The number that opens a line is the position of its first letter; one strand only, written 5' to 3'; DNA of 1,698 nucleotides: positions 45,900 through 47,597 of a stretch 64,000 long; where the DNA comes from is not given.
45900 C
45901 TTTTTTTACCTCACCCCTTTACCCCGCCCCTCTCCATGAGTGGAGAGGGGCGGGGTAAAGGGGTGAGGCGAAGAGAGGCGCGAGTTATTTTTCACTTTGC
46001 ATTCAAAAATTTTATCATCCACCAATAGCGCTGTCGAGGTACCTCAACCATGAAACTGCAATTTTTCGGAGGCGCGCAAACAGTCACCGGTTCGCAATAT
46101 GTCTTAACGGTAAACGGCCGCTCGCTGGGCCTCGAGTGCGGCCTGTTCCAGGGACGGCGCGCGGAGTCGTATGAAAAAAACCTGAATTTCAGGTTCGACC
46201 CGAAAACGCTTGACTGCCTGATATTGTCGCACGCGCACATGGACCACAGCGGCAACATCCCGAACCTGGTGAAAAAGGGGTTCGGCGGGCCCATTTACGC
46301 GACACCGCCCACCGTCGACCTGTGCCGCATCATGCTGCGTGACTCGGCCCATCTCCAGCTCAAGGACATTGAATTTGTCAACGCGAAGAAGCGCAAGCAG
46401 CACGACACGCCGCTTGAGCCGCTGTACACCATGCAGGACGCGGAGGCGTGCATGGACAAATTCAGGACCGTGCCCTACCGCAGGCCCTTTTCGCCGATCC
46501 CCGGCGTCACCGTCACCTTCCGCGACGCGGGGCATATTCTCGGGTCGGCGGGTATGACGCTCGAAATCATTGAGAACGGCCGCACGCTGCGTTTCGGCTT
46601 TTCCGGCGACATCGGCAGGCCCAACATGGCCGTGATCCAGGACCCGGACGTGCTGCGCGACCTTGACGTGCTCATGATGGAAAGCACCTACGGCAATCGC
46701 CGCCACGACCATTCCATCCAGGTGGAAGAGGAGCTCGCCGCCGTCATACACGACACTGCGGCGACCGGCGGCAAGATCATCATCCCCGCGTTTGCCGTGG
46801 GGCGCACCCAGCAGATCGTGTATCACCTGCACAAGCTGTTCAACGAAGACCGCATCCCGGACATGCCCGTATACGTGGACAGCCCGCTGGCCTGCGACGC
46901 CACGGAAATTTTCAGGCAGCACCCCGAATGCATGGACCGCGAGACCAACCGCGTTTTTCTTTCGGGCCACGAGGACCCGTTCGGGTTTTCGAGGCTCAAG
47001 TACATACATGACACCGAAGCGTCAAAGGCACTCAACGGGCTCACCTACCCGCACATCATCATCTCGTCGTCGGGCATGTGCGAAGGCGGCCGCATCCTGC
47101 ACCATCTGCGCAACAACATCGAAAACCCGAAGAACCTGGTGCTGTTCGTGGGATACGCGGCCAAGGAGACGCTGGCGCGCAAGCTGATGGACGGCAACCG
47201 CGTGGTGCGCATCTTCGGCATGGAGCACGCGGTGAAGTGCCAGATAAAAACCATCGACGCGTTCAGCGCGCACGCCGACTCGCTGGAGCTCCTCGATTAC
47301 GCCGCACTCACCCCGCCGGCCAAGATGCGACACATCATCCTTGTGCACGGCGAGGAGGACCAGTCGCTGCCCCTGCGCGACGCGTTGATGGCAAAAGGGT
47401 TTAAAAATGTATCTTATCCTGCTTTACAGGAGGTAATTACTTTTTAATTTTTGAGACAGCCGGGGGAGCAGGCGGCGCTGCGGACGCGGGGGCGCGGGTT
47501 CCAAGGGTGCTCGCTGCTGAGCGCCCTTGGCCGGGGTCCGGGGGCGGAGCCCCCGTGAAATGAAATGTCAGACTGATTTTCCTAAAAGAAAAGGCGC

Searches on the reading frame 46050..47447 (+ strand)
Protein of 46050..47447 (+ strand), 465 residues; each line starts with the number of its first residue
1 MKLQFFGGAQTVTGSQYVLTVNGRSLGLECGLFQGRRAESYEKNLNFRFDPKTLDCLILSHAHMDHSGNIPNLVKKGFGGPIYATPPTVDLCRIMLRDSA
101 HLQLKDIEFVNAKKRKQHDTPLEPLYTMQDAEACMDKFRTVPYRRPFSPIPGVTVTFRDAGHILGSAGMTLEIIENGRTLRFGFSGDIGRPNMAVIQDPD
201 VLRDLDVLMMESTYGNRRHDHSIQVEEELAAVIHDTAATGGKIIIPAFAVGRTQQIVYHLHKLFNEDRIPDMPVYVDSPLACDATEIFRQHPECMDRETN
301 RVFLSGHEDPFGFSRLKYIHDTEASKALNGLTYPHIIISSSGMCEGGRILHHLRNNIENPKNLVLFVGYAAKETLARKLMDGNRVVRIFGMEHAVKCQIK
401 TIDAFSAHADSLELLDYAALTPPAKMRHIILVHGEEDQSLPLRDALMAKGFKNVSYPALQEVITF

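Call 61: find_homologous_proteins(query=window:46050-47447:+, max_evalue=1e-100)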
Query window:46050-47447:+ (465 aa): 7617 proteins with E <= 1e-100 among 8000 candidates; the best 120 are listed.
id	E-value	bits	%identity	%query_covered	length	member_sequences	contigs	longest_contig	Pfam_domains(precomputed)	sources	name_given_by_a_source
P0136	0.0e+0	1074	100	100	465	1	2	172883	PF12706.14,PF16661.12,PF07521.18,PF10996.15,PF00753.34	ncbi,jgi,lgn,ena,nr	ncbi:MAG TPA: MBL fold metallo-hydrolase [Chitinivibrionales bacterium]|nr:MBL fold metallo-hydrolas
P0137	1.8e-287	971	89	100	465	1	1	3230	PF16661.12,PF07521.18,PF10996.15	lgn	-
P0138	1.1e-285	966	88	100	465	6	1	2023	PF12706.14,PF16661.12,PF07521.18,PF10996.15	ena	-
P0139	3.1e-270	915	83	100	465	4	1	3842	PF12706.14,PF16661.12,PF07521.18,PF10996.15,PF00753.34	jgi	jgi:metallo-beta-lactamase family protein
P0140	3.2e-268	908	82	100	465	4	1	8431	PF12706.14,PF16661.12,PF07521.18,PF10996.15,PF00753.34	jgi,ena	-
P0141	3.5e-267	905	82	100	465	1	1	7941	PF12706.14,PF16661.12,PF07521.18,PF10996.15,PF00753.34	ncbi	-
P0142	4.5e-265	898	82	100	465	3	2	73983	PF12706.14,PF16661.12,PF07521.18,PF10996.15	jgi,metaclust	metaclust:\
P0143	4.0e-263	891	81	100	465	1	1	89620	PF12706.14,PF16661.12,PF07521.18,PF10996.15,PF00753.34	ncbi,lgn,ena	-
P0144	2.5e-262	889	80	100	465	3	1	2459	PF16661.12,PF07521.18,PF10996.15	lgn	-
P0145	1.8e-261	886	80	100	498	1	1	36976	PF12706.14,PF07521.18,PF10996.15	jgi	jgi:metallo-beta-lactamase family protein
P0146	7.5e-261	884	80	100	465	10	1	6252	PF12706.14,PF16661.12,PF07521.18,PF10996.15,PF00753.34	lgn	-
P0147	2.2e-258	876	79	100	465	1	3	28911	PF12706.14,PF16661.12,PF07521.18,PF10996.15,PF00753.34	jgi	jgi:metallo-beta-lactamase family protein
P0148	2.6e-252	856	78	100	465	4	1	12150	PF12706.14,PF16661.12,PF07521.18,PF10996.15,PF00753.34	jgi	jgi:metallo-beta-lactamase family protein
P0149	4.1e-252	855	78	100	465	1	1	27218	PF12706.14,PF16661.12,PF07521.18,PF10996.15,PF00753.34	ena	-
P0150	7.2e-252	854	77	100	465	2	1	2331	PF12706.14,PF16661.12,PF07521.18,PF10996.15,PF00753.34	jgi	jgi:metallo-beta-lactamase family protein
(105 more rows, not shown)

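Call 62: find_encoding_contigs(protein=P0137, flank=1000, max_places=1)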
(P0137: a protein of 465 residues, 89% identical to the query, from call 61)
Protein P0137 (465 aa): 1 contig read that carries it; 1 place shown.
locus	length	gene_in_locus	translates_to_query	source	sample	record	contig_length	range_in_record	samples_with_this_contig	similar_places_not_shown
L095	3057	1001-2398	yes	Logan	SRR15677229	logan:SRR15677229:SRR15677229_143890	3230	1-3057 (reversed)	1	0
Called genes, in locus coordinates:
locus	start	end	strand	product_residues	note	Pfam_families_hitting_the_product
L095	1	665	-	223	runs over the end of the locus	PF13568:OMP_b-brl_2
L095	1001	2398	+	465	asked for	PF16661:Lactamase_B_6 (weak), PF10996:Beta-Casp, PF07521:RMMBL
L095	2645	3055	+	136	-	PF00072:Response_reg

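Call 63: find_encoding_contigs(protein=P0139, flank=1000, max_places=1)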
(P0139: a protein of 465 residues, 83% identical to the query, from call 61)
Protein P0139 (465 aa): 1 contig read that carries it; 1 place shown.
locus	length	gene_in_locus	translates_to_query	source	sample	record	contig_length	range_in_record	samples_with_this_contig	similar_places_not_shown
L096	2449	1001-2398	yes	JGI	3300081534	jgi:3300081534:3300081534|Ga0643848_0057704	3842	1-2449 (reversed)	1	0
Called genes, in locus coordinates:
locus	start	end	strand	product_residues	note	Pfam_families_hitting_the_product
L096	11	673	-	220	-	PF13568:OMP_b-brl_2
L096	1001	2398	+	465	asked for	PF00753:Lactamase_B (weak), PF16661:Lactamase_B_6, PF12706:Lactamase_B_2 (faint), PF10996:Beta-Casp, PF07521:RMMBL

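Call 64: find_encoding_contigs(protein=P0140, flank=1000, max_places=1)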
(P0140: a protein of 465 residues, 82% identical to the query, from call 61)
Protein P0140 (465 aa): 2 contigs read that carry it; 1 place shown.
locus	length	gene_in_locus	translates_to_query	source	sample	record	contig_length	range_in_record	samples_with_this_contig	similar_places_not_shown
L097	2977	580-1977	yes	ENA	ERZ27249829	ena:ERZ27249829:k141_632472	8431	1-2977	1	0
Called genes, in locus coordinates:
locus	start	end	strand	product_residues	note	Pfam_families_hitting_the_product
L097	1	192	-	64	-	?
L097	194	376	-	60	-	-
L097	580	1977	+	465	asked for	PF00753:Lactamase_B (weak), PF16661:Lactamase_B_6 (weak), PF12706:Lactamase_B_2 (faint), PF10996:Beta-Casp, PF07521:RMMBL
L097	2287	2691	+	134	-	PF00072:Response_reg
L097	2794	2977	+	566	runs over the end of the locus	PF21760:SecD_1st, PF22599:SecDF_P1_head, PF02355:SecD_SecF_C, PF03176:MMPL (weak)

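Call 65: find_encoding_contigs(protein=P0142, flank=1000, max_places=1)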
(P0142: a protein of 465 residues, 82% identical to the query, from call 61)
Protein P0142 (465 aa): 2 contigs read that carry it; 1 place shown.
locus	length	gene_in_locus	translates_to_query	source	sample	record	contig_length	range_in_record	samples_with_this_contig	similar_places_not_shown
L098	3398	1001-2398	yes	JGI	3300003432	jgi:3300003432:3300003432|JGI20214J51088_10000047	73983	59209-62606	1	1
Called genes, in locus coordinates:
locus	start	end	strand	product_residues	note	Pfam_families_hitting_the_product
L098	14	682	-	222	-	PF13568:OMP_b-brl_2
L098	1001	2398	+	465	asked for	PF16661:Lactamase_B_6 (weak), PF12706:Lactamase_B_2 (faint), PF10996:Beta-Casp, PF07521:RMMBL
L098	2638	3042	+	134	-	PF00072:Response_reg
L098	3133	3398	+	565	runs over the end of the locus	PF21760:SecD_1st, PF22599:SecDF_P1_head, PF02355:SecD_SecF_C, PF03176:MMPL (weak)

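Call 66: find_encoding_contigs(protein=P0143, flank=1000, max_places=1)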
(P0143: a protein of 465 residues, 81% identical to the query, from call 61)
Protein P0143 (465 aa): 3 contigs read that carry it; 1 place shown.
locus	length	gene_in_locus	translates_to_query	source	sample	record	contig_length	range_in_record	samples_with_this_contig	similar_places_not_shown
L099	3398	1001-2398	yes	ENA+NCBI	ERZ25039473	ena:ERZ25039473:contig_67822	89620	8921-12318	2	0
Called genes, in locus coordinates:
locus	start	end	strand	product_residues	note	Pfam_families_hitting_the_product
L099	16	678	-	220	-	PF13505:OMP_b-brl (weak), PF13568:OMP_b-brl_2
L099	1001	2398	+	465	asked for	PF00753:Lactamase_B (faint), PF16661:Lactamase_B_6, PF12706:Lactamase_B_2 (faint), PF10996:Beta-Casp, PF07521:RMMBL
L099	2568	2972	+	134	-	PF00072:Response_reg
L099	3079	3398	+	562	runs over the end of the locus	PF21760:SecD_1st, PF22599:SecDF_P1_head, PF02355:SecD_SecF_C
